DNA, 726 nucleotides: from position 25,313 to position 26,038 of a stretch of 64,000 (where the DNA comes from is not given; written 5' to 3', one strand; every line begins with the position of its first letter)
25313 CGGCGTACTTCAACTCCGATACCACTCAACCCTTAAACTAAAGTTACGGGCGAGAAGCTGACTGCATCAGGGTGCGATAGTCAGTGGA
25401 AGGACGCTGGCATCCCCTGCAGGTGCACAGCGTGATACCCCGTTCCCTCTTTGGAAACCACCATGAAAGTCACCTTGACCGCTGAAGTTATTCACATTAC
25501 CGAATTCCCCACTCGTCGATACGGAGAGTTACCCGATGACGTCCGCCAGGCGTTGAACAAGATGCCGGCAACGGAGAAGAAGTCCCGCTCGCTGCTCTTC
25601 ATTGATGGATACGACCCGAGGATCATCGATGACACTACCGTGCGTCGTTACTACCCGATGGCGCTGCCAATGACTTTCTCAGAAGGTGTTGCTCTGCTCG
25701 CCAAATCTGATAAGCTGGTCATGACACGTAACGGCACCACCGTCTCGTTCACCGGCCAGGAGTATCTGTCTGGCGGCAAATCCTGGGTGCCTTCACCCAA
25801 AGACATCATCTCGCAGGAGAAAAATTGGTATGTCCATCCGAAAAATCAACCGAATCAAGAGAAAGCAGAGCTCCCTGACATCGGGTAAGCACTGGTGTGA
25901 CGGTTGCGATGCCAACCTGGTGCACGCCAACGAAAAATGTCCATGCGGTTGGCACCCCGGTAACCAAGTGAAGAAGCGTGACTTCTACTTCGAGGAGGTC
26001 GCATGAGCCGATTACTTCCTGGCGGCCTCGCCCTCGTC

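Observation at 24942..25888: Three tandem DUF2829 (Tad2-like) domains with overlapping reading frames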

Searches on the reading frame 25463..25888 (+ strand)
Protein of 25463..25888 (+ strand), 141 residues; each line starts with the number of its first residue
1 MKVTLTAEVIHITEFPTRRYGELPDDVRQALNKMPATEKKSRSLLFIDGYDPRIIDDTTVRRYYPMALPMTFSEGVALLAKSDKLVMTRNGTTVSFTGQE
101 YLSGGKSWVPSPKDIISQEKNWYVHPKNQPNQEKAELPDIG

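Call 3: search_protein_families(library=pfam, proteins=[window:25463-25888:+], max_evalue=1)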
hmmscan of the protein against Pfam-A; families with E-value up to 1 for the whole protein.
window:25463-25888:+ (141 aa): 0 families

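Call 7: search_dna_similar(query=window:25463-25888:+, collection=phages, mode=protein, max_evalue=0.01, max_rows=30)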
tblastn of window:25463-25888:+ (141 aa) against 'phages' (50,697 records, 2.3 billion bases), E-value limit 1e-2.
Records with a match: 1; places in all: 1; records where one place covers at least 80% of the query: 1.
Best place of each record, by identity: <60% 1.
By first word of the organism name: Salmonella 1.
By host as written in the record: Salmonella enterica subsp. enterica serovar Typhimurium ATCC 14028 1.
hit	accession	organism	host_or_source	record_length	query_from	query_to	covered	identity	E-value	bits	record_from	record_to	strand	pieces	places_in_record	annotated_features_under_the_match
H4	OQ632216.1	Salmonella phage Arash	Salmonella enterica subsp. enterica ...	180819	1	140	99%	45.7%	1e-38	143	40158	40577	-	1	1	hypothetical protein | phosphoesterase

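Call 13: search_solved_structures(query=window:25463-25888:+, max_evalue=10, show_alignments=2)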
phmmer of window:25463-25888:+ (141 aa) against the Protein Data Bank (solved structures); distinct sequences matched with E-value up to 10: 1.
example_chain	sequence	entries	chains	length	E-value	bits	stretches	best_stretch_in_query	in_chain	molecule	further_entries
6iic_C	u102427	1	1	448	1.3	12.3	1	76-114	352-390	VP3 of Mud crab dicistrovirus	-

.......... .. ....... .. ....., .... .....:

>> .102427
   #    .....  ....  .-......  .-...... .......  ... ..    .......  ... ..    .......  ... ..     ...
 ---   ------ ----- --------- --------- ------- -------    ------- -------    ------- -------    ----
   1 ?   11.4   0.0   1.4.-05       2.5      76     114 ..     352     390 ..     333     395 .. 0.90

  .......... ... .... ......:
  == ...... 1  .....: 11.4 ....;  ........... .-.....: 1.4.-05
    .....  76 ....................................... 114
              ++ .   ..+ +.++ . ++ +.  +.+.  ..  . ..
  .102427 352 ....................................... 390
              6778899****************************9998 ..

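Call 16: find_homologous_proteins(query=window:25463-25888:+, max_evalue=0.01)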
Query window:25463-25888:+ (141 aa): 3 proteins with E <= 0.01 among 97 candidates.
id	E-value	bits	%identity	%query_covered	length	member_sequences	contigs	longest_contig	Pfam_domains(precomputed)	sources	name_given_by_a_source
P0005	1.9e-78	279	87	100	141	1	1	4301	-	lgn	-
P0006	3.2e-77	275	88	96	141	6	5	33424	-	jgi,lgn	-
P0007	3.4e-73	262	87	96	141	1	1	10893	-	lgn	-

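Call 19: find_encoding_contigs(protein=P0006, flank=3000, max_places=6)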
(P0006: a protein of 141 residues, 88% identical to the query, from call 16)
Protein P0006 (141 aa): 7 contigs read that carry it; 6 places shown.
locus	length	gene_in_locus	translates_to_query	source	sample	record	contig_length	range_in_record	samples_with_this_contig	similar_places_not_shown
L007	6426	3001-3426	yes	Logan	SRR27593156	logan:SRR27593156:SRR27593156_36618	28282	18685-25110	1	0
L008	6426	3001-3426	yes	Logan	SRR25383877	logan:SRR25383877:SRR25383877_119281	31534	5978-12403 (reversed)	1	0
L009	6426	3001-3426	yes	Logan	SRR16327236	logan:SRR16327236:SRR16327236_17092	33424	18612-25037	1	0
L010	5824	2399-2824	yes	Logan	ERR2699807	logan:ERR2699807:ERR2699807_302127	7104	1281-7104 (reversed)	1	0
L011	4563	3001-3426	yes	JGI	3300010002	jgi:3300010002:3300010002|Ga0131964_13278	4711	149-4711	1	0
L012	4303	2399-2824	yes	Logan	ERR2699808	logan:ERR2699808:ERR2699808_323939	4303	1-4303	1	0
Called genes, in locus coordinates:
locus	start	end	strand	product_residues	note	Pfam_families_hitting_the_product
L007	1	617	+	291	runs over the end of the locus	PF01145:Band_7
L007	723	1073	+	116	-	-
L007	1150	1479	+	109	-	-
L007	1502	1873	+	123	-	-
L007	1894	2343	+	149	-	PF07486:Hydrolase_2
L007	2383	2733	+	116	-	-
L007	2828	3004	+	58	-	-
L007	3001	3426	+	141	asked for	-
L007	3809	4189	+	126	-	-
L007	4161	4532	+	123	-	-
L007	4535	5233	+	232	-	-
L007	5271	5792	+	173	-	-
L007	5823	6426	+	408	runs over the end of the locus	-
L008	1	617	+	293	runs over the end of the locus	PF01145:Band_7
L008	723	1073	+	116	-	-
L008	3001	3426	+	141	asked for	-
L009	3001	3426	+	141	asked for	-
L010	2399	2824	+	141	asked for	-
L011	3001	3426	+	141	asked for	-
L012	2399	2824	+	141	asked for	-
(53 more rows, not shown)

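Call 24: search_protein_families(library=pfam, proteins=[P0006], max_evalue=10)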
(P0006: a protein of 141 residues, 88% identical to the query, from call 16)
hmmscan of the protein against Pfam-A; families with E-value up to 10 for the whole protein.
P0006 (141 aa): 0 families

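Call 37: predict_structure(alignment_id=A4)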
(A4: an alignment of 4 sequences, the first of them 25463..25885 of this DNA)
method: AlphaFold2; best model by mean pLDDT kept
length: 141 residues; sequences in the alignment: 4
mean_pLDDT: 60.5   pTM: 0.47
mean pLDDT of the five models: 60.5, 39.7, 38.5, 38.3, 35.7
residues with pLDDT >= 90: 0; 70-90: 43; 50-70: 63; < 50: 35
segments of 3 or more residues with pLDDT < 50: 1-5, 60-66, 120-141
pLDDT, mean of each block of 10 residues (from residue 1): 51 79 82 85 71 67 50 53 60 64 56 56 42 34 35
secondary structure, 60 per line:
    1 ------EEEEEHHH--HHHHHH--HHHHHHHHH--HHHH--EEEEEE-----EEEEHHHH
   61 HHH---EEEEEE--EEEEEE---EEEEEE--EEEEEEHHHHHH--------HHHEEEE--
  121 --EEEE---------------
elements in order: E7-11 H17-22 H25-33 H36-39 E42-47 E53-56 H57-63 E67-72 E75-80 E84-89 E92-97 H98-103 E115-118 E123-126

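Call 38: search_protein_representatives(protein=window:25463-25885:+)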
Query: 141 residues. Proteins with E-value up to 0.001 (for the whole library): 6; up to 1e-10: 3; up to 1e-30: 1. The best 6 are listed.
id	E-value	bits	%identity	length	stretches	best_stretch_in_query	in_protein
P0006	1.0e-77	275.0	88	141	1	1-136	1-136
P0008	4.2e-25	104.6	37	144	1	1-140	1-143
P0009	6.0e-25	104.1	38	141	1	1-139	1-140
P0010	7.2e-10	55.3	28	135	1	1-128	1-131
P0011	2.5e-04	37.3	36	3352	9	68-120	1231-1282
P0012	4.3e-04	36.6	36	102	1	1-61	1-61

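Call 39: search_protein_families(library=pfam, proteins=[P0008, P0009, P0010, P0011, P0012], max_evalue=1)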
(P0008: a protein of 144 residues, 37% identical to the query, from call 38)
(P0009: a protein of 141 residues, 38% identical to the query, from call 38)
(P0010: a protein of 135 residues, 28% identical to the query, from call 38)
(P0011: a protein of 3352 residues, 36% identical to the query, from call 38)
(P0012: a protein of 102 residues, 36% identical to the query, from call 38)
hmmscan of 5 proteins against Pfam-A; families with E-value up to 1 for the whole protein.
P0008 (144 aa): 0 families

P0009 (141 aa): 0 families

P0010 (135 aa): 0 families

P0011 (3352 aa): 18 families
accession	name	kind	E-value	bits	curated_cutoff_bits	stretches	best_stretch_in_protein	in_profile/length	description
PF13205.12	Big_5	-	2.6e-89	295.3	23.6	16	3008-3113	1-105/105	Bacterial Ig-like domain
PF19078.6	Big_12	-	6.1e-73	242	27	18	1208-1304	1-92/102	Bacterial Ig-like domain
PF23861.1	Ribophorin_II_2nd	-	4e-25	88.4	23.4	0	2537-2560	63-86/105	Ribophorin II second domain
PF00404.24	Dockerin_1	-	2.9e-10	40.6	22.9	1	3232-3287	2-56/57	Dockerin type I domain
PF20316.5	DUF6612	-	3.8e-06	27.1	23.7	0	1276-1305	126-155/237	Family of unknown function (DUF6612)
PF13582.12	Reprolysin_3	-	2.1e-05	25.5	22.4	1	115-165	75-122/123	Metallo-peptidase family M12B Reprolysin-like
PF22544.2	HYDIN_VesB_CFA65-like_Ig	-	0.00067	20.3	25.5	1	366-451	8-90/100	HYDIN/CFA65/VesB-like, Ig-like domain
PF07610.17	DUF1573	-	0.001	19.5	26.1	1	366-462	6-98/98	Protein of unknown function (DUF1573)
PF14200.12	RicinB_lectin_2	-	0.0016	19.5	25.6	0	1703-1746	11-53/89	Ricin-type beta-trefoil lectin domain-like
PF21060.3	Reovirus_L2_6th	-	0.0027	18.5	27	0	1487-1511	55-79/98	Reovirus core-spike protein lambda-2 (L2), 6th domain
PF13688.12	Reprolysin_5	-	0.0072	17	27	1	116-189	104-184/196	Metallo-peptidase family M12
PF13583.11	Reprolysin_4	-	0.0095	16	22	1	115-181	105-167/203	Metallo-peptidase family M12B Reprolysin-like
PF07705.17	CARDB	-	0.015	15.9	22.7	0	828-872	45-89/101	CARDB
PF13202.12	EF-hand_5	-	0.047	13.6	25.9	0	3267-3283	8-24/25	EF hand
PF10161.14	DDDD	-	0.091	12.9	27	0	1321-1347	21-46/76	Putative mitochondrial precursor protein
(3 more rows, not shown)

P0012 (102 aa): 1 family
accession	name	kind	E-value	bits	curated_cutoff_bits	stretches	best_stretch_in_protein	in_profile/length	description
PF10367.15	zf-Vps39_C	-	0.18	11.8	24.7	1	87-101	27-41/41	Vacuolar sorting protein 39 C-terminal zinc finger domain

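Call 44: search_solved_structures(query=A5, max_evalue=10, show_alignments=2)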
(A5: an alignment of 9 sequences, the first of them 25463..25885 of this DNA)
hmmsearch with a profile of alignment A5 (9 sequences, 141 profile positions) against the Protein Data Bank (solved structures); distinct sequences matched with E-value up to 10: 4.
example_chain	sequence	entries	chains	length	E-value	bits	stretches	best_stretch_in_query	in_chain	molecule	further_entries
7du6_A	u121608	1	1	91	0.1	15.6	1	6-44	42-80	mkDPBB_sym2 protein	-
7di1_A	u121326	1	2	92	0.26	14.3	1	6-44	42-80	mkDPBB_sym_86 protein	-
2vxz_A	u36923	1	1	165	1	12.4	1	12-110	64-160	PYRSV_GP04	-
5hx0_A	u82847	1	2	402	1.2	12.1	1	56-118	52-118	Uncharacterized protein Dfer_1899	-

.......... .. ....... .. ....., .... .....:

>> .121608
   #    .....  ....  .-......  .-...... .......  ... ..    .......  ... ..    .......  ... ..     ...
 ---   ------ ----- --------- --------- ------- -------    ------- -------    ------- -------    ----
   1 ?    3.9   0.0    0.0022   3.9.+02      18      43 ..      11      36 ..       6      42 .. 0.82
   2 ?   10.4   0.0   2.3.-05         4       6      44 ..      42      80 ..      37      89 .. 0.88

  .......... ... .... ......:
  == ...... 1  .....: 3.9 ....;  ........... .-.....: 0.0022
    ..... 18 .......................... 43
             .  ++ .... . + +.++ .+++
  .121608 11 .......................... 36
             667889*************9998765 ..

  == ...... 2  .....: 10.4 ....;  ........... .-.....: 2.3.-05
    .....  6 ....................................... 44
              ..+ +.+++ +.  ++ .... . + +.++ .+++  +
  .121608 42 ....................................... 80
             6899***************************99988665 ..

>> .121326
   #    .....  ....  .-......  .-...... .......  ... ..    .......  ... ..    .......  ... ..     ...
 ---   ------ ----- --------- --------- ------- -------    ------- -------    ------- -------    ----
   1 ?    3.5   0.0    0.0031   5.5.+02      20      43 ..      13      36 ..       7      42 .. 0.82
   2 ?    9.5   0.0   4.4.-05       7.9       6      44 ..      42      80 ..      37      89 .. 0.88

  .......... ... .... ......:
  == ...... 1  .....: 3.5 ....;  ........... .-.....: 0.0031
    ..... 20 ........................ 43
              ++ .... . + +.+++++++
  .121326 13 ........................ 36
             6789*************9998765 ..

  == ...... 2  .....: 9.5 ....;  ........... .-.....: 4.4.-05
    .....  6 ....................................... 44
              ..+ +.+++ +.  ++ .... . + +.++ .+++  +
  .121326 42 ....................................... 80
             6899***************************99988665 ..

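Call 53: fold_search(model_id=the predicted structure, library=pdb)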
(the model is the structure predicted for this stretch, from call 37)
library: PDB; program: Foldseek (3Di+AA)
matches with E <= 10: 212; with E <= 0.001: 0
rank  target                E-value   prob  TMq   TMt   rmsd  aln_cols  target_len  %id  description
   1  5us1_D                3.8e-01  0.10  0.19  0.17  12.9       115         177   10  Crystal structure of aminoglycoside acetyltransferase AAC(2')-Ia in complex with N2'-acetylgentamicin C1A and coenzyme (released 2017-03-15)
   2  7jzs                  4.6e-01  0.09  0.18  0.15  13.0       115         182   10  Aminoglycoside N-2'-Acetyltransferase-Ia [AAC(2')-Ia] in complex with CoA (released 2021-06-02)
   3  5vyz_A                7.8e-01  0.05  0.13  0.03  18.1        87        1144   13  Crystal structure of Lactococcus lactis pyruvate carboxylase in complex with cyclic-di-AMP (released 2017-08-16)
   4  5k6b                  8.7e-01  0.10  0.23  0.10   9.9       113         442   12  Crystal structure of prefusion-stabilized RSV F single-chain 9 DS-Cav1 variant. (released 2016-08-31)
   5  5vyz_D                8.7e-01  0.04  0.12  0.02  19.3        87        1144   13  Crystal structure of Lactococcus lactis pyruvate carboxylase in complex with cyclic-di-AMP (released 2017-08-16)
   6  8dg9_A                9.3e-01  0.09  0.22  0.10  10.3       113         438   13  Cryo-EM Structure of RSV prefusion F trimer in complex with three MxR Fabs (released 2023-02-22)
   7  5vyz_B                9.3e-01  0.03  0.14  0.03  16.9        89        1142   16  Crystal structure of Lactococcus lactis pyruvate carboxylase in complex with cyclic-di-AMP (released 2017-08-16)
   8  6vta_A                9.8e-01  0.07  0.19  0.16  13.0       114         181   10  Aminoglycoside N-2'-Acetyltransferase-Ia [AAC(2')-Ia] in complex with amikacin and acetyl-CoA (released 2021-06-02)
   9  5vyz_C                1.0e+00  0.04  0.14  0.03  18.3        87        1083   13  Crystal structure of Lactococcus lactis pyruvate carboxylase in complex with cyclic-di-AMP (released 2017-08-16)
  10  5vz0_A                1.0e+00  0.04  0.12  0.02  18.6        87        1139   13  Crystal structure of Lactococcus lactis pyruvate carboxylase G746A mutant in complex with cyclic-di-AMP (released 2017-08-16)
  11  5vz0_B                1.2e+00  0.02  0.14  0.03  17.1        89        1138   16  Crystal structure of Lactococcus lactis pyruvate carboxylase G746A mutant in complex with cyclic-di-AMP (released 2017-08-16)
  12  5vz0_C                1.3e+00  0.03  0.12  0.03  16.0        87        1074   10  Crystal structure of Lactococcus lactis pyruvate carboxylase G746A mutant in complex with cyclic-di-AMP (released 2017-08-16)
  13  7crm_D                1.5e+00  0.06  0.19  0.15  11.0       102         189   12  Aminoglycoside 2'-N-acetyltransferase from Mycolicibacterium smegmatis-APO Structure (released 2021-06-23)
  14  8ulj_B                1.6e+00  0.08  0.22  0.10  10.3       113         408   12  Prefusion RSV F bound by neutralizing antibody 2E08 (released 2024-11-06)
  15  6vta_B                1.6e+00  0.07  0.20  0.17  12.9       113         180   10  Aminoglycoside N-2'-Acetyltransferase-Ia [AAC(2')-Ia] in complex with amikacin and acetyl-CoA (released 2021-06-02)
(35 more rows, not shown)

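Call 55: predict_structure(alignment_id=A6)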
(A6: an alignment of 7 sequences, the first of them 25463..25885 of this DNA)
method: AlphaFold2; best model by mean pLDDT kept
length: 141 residues; sequences in the alignment: 7
mean_pLDDT: 83.1   pTM: 0.62
mean pLDDT of the five models: 83.1, 82.4, 81.0, 79.5, 78.8
residues with pLDDT >= 90: 42; 70-90: 82; 50-70: 9; < 50: 8
segments of 3 or more residues with pLDDT < 50: 135-141
pLDDT, mean of each block of 10 residues (from residue 1): 71 87 92 90 88 88 79 90 88 87 90 88 83 47 33
secondary structure, 60 per line:
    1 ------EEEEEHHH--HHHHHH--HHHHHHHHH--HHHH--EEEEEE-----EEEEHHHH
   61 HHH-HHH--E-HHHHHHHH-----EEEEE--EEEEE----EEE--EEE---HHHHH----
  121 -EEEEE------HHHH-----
elements in order: E7-11 H17-22 H25-33 H36-39 E42-47 E53-56 H57-63 H72-79 E85-89 E92-96 E101-103 E106-108 H112-116 E122-126 H133-136

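Call 58: fold_search(model_id=the predicted structure, library=pdb)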
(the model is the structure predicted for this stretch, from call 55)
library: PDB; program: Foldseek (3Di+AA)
matches with E <= 10: 109; with E <= 0.001: 0
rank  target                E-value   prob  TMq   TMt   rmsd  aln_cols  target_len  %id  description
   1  6vta_A                3.9e-01  0.08  0.21  0.18  14.3       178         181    7  Aminoglycoside N-2'-Acetyltransferase-Ia [AAC(2')-Ia] in complex with amikacin and acetyl-CoA (released 2021-06-02)
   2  1m44_B                7.7e-01  0.08  0.24  0.20  12.5       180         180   10  Aminoglycoside 2'-N-acetyltransferase from Mycobacterium tuberculosis-APO Structure (released 2002-08-28)
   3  7dqg                  7.7e-01  0.07  0.22  0.20  13.5       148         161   10  Crystal structure of Salmonella phage acetyltransferase (released 2021-12-29)
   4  6vr2_B                8.2e-01  0.04  0.19  0.17  15.0       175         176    7  Aminoglycoside N-2'-Acetyltransferase-Ia [AAC(2')-Ia] in complex with acetylated-tobramycin and CoA (released 2021-06-02)
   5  5us1_D                8.7e-01  0.05  0.20  0.17  14.0       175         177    8  Crystal structure of aminoglycoside acetyltransferase AAC(2')-Ia in complex with N2'-acetylgentamicin C1A and coenzyme (released 2017-03-15)
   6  6vta_B                9.3e-01  0.06  0.21  0.18  14.1       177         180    7  Aminoglycoside N-2'-Acetyltransferase-Ia [AAC(2')-Ia] in complex with amikacin and acetyl-CoA (released 2021-06-02)
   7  6vr3_B                1.1e+00  0.05  0.21  0.18  14.0       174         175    8  Aminoglycoside N-2'-Acetyltransferase-Ia [AAC(2')-Ia] in complex with acetylated-netilmicin and CoA (released 2021-06-02)
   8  7jzs                  1.1e+00  0.04  0.19  0.15  14.5       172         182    8  Aminoglycoside N-2'-Acetyltransferase-Ia [AAC(2')-Ia] in complex with CoA (released 2021-06-02)
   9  3q3f                  1.5e+00  0.06  0.20  0.16   8.5       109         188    8  Engineering Domain-Swapped Binding Interfaces by Mutually Exclusive Folding: Insertion of Ubiquitin into position 103 of (released 2012-01-25)
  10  9im1_F                1.5e+00  0.05  0.15  0.07  10.2        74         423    8  The Cryo-EM structure of MPXV E5 in complex with ssDNA in intermediate state 1 (released 2025-06-18)
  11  9im3_A                1.6e+00  0.04  0.14  0.05  12.1        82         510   11  The Cryo-EM structure of MPXV E5 head-to-head double hexamer conformation (released 2025-06-18)
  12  6zsv_A                1.8e+00  0.01  0.12  0.07  16.5       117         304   14  Structure of crocagin biosynthetic protein CgnB (released 2022-07-20)
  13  5us1_E                2.2e+00  0.03  0.20  0.16  13.7       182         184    8  Crystal structure of aminoglycoside acetyltransferase AAC(2')-Ia in complex with N2'-acetylgentamicin C1A and coenzyme (released 2017-03-15)
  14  3uc2_A                2.8e+00  0.02  0.15  0.17  15.1       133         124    9  Crystal structure of a DUF4426 family protein (PA0388) from Pseudomonas aeruginosa PAO1 at 2.09 A resolution (released 2011-11-23)
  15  8gnn_B                2.8e+00  0.02  0.15  0.09  13.4       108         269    8  Crystal structure of the human RAD9-RAD1-HUS1-RAD17 complex (released 2023-03-08)
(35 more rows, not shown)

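Call 60: search_protein_families(library=phrogs, proteins=[window:25463-25885:+], max_evalue=1)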
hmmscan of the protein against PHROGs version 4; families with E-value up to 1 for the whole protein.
window:25463-25885:+ (141 aa): 3 families
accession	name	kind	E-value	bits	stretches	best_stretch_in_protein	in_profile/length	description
phrog_29763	-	unknown function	0.039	15.3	1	53-93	7-50/81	-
phrog_10594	-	unknown function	0.11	13.7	1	14-43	9-38/125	-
phrog_31239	-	unknown function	0.39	11.3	1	69-134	5-70/181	-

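Call 63: fold_search(model_id=the predicted structure, library=viral)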
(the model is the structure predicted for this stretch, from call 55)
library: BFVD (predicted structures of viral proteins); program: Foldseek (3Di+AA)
matches with E <= 10: 421; with E <= 0.001: 0
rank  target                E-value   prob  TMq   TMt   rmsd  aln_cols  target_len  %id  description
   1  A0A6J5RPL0            1.9e-03  1.00  0.40  0.22   8.9       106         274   10  Uncharacterized protein [uncultured Caudovirales phage]
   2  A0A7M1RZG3            1.7e-02  1.00  0.35  0.38   6.5        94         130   20  Uncharacterized protein [uncultured phage cr108_1]
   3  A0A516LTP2            5.0e-02  0.99  0.35  0.33   8.9        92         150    8  (no name in the UniProt tables at hand)
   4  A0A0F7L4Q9            6.4e-02  0.98  0.29  0.40   3.2        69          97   14  Uncharacterized protein [uncultured marine virus]
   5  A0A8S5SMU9            6.8e-02  1.00  0.35  0.61   2.5        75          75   12  Thoeris anti-defense 2-like domain-containing protein [Podoviridae sp. ctIKM86]
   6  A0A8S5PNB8            7.3e-02  0.98  0.30  0.53   7.2        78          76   12  Thoeris anti-defense 2-like domain-containing protein [Myoviridae sp. ctwwN25]
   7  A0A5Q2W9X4            7.3e-02  0.57  0.28  0.20  11.7       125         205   14  (no name in the UniProt tables at hand)
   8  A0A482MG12            8.2e-02  0.91  0.33  0.21   6.7        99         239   15  Thoeris anti-defense 2-like domain-containing protein [Serratia phage Parlo]
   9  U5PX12                1.1e-01  0.35  0.28  0.30  10.0       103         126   10  Uncharacterized protein [Clavibacter phage CN1A]
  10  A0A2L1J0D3            1.6e-01  0.44  0.24  0.09   8.0        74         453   18  Glutamine amidotransferase domain protein [Mycobacterium phage Tesla]
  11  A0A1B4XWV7            1.8e-01  0.06  0.12  0.08  13.6       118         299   10  Uncharacterized protein [Tenacibaculum phage pT24]
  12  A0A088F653            2.4e-01  0.15  0.18  0.07   9.5        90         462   13  Bel2 protein [Brown greater galago prosimian foamy virus]
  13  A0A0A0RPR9            2.7e-01  0.18  0.31  0.19  17.5       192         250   11  Uncharacterized protein [Bacillus phage Moonbeam]
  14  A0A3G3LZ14            3.4e-01  0.23  0.24  0.23   7.3        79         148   10  Uncharacterized protein [Brevibacterium phage Cantare]
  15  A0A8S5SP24            3.9e-01  0.47  0.32  0.22  10.3        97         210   10  Uncharacterized protein [Siphoviridae sp. ctqSm5]
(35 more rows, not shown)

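Call 100: search_protein_families(library=ncbifam, proteins=[window:25463-25885:+], max_evalue=1)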
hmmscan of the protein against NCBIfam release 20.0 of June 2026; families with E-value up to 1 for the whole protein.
window:25463-25885:+ (141 aa): 0 families

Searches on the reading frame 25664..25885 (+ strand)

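Call 24: search_protein_families(library=pfam, proteins=[window:25664-25885:+], max_evalue=10)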
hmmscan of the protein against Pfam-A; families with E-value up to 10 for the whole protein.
seq(74 aa): 0 families

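Call 60: search_protein_families(library=phrogs, proteins=[window:25664-25885:+], max_evalue=1)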
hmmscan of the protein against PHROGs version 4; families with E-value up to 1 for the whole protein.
seq(74 aa): 1 family
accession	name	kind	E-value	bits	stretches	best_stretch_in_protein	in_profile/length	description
phrog_31239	-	unknown function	0.1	13.2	1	2-67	5-70/181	-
